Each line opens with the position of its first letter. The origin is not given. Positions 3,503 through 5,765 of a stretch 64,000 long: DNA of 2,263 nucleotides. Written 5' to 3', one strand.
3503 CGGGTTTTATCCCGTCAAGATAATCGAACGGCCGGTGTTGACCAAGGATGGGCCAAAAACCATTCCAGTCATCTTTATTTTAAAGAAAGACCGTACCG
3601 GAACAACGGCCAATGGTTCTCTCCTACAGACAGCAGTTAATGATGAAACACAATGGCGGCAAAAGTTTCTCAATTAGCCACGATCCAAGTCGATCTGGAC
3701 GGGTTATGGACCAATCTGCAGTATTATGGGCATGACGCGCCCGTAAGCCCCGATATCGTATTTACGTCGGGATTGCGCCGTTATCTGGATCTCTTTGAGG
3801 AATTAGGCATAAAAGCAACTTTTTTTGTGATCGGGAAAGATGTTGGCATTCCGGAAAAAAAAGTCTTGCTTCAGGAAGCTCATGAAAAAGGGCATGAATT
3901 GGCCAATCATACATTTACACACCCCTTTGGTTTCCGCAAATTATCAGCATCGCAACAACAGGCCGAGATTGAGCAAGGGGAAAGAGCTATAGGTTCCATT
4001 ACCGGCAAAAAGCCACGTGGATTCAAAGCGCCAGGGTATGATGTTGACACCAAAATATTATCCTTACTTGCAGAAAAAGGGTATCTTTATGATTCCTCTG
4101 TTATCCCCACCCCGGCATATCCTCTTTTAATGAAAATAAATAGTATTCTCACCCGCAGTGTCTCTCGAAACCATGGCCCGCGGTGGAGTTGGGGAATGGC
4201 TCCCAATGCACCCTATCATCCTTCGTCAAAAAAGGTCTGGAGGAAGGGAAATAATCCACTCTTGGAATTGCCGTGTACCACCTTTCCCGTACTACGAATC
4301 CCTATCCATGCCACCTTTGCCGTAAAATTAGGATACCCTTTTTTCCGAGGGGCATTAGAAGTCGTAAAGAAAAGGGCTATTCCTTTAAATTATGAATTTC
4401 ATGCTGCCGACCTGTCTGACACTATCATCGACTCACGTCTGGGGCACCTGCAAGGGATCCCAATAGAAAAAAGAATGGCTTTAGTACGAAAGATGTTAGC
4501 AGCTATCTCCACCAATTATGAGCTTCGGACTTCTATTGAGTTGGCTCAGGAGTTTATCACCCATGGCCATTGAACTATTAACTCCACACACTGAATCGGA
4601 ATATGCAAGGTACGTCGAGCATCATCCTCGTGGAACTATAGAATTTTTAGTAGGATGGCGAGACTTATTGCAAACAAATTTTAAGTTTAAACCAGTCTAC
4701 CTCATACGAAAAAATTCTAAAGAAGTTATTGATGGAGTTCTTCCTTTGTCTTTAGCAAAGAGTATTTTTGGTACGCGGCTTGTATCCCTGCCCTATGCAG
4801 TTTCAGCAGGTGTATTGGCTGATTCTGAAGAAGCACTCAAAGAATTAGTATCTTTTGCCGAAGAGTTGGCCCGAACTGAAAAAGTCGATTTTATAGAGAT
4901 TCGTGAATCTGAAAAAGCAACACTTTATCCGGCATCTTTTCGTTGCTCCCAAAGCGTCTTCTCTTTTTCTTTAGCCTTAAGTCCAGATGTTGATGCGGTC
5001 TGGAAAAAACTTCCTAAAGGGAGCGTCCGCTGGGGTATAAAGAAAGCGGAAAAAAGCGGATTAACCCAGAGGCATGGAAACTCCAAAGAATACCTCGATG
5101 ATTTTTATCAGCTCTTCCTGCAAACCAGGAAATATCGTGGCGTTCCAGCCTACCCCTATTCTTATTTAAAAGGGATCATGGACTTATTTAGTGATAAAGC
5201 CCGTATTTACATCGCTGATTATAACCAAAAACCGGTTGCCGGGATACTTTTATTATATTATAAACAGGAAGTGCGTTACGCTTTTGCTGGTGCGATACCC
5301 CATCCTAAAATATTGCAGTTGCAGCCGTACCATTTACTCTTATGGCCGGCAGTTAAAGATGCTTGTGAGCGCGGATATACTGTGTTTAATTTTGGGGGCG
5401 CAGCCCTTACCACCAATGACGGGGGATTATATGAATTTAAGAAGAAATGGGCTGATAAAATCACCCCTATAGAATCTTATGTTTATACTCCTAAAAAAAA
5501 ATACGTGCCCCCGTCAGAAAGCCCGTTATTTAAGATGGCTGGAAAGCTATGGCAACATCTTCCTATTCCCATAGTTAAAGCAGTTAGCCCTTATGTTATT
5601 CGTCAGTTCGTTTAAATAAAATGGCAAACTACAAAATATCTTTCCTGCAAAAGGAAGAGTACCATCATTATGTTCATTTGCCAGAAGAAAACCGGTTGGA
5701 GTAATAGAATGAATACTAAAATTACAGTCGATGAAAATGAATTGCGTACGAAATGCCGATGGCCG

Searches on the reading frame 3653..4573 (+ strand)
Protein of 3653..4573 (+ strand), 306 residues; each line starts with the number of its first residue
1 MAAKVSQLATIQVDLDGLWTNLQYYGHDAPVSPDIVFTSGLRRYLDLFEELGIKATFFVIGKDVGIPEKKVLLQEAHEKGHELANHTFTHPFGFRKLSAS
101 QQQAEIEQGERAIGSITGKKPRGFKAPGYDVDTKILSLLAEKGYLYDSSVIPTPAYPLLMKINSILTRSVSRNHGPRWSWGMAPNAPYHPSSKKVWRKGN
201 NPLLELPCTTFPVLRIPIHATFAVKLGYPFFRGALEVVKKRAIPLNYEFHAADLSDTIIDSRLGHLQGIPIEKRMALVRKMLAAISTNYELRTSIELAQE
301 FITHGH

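Call 9: search_protein_families(library=pfam, proteins=[window:3653-4573:+], max_evalue=0.001)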
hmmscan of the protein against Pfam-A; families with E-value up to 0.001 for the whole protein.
window:3653-4573:+ (306 aa): 3 families
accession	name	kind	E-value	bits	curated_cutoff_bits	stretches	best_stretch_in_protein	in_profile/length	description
PF01522.26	Polysacc_deac_1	-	1.8e-21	76.8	23.1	1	39-144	19-121/124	Polysaccharide deacetylase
PF10096.14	DUF2334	-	2.7e-05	24.3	26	1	41-142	18-139/203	Uncharacterized protein conserved in bacteria (DUF2334)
PF03065.20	Glyco_hydro_57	-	8.7e-05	22.4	21.2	1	79-146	101-168/291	Glycosyl hydrolase family 57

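Call 58: search_protein_families(library=ncbifam, proteins=[window:3653-4573:+], max_evalue=0.001)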
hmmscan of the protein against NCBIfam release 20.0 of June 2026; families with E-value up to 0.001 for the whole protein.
window:3653-4573:+ (306 aa): 10 families
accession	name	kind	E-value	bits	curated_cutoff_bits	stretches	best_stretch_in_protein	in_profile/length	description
TIGR03006.1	pepcterm_polyde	equivalog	7.8e-19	67.8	276.2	1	41-214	36-182/272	XrtA system polysaccharide deacetylase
TIGR02764.1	spore_ybaN_pdaB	equivalog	5e-12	46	237.4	1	41-144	21-121/191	polysaccharide deacetylase family sporulation protein PdaB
TIGR02873.1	spore_ylxY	hypoth_equivalog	6.6e-10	38.7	391.5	1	41-141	100-197/268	probable sporulation protein, polysaccharide deacetylase family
NF045821.1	PgAcgDacpgdA1_Bac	equivalog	1.9e-09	36.8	400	1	32-136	97-195/282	peptidoglycan-N-acetylglucosamine deacetylase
NF045820.1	PgAcgDacpgdA_Strep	equivalog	3.5e-09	36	800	1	43-127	285-366/463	peptidoglycan-N-acetylglucosamine deacetylase PgdA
TIGR02884.1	spore_pdaA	equivalog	1.2e-08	34.9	298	1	43-142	54-151/224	delta-lactam-biosynthetic de-N-acetylase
TIGR04243.1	nodulat_NodB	equivalog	3.2e-08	33.3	240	1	43-127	19-101/197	chitooligosaccharide deacetylase NodB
TIGR03212.1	uraD_N-term-dom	equivalog_domain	8.7e-06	25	424.6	1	39-149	77-183/297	allantoinase PuuE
NF045822.1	PgAcgDacpgdA2_Bac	equivalog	9e-06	25.2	400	1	44-126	87-166/274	peptidoglycan-N-acetylglucosamine deacetylase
NF011923.2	PRK15394.1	equivalog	0.00068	19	382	0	68-152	88-175/294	4-deoxy-4-formamido-L-arabinose-phosphoundecaprenol deformylase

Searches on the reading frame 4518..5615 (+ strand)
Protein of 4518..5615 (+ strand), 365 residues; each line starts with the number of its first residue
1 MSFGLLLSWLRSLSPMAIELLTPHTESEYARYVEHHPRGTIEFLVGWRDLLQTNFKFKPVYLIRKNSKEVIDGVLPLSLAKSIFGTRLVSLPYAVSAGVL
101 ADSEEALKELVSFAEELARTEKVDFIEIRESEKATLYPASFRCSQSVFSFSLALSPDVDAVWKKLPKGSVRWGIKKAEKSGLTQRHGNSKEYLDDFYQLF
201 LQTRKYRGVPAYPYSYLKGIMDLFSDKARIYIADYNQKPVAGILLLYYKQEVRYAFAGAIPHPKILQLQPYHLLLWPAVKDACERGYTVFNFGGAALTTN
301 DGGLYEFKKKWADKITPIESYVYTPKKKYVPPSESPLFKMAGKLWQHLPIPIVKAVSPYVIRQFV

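Call 9: search_protein_families(library=pfam, proteins=[window:4518-5615:+], max_evalue=0.001)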
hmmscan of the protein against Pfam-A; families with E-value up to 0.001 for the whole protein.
window:4518-5615:+ (365 aa): 2 families
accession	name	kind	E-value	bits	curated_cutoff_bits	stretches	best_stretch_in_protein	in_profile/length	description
PF02388.22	FemAB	-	5.3e-18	65.5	24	2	235-315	302-382/406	FemAB family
PF13480.13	Acetyltransf_6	-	5.8e-15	56.1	22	1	170-308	7-142/143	Acetyltransferase (GNAT) domain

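Call 58: search_protein_families(library=ncbifam, proteins=[window:4563-5615:+], max_evalue=0.001)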
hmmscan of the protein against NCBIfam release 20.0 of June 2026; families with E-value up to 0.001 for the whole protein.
window:4563-5615:+ (350 aa): 2 families
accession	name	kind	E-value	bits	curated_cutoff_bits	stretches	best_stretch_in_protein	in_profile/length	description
TIGR03019.1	pepcterm_femAB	equivalog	5.5e-59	199.8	260.35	1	13-348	2-328/330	FemAB family XrtA/PEP-CTERM system-associated protein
NF047883.1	UAcmpLyAlTFemX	equivalog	5.1e-14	52.3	500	1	139-297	156-312/337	UDP-N-acetylmuramoylpentapeptide-lysine N(6)-alanyltransferase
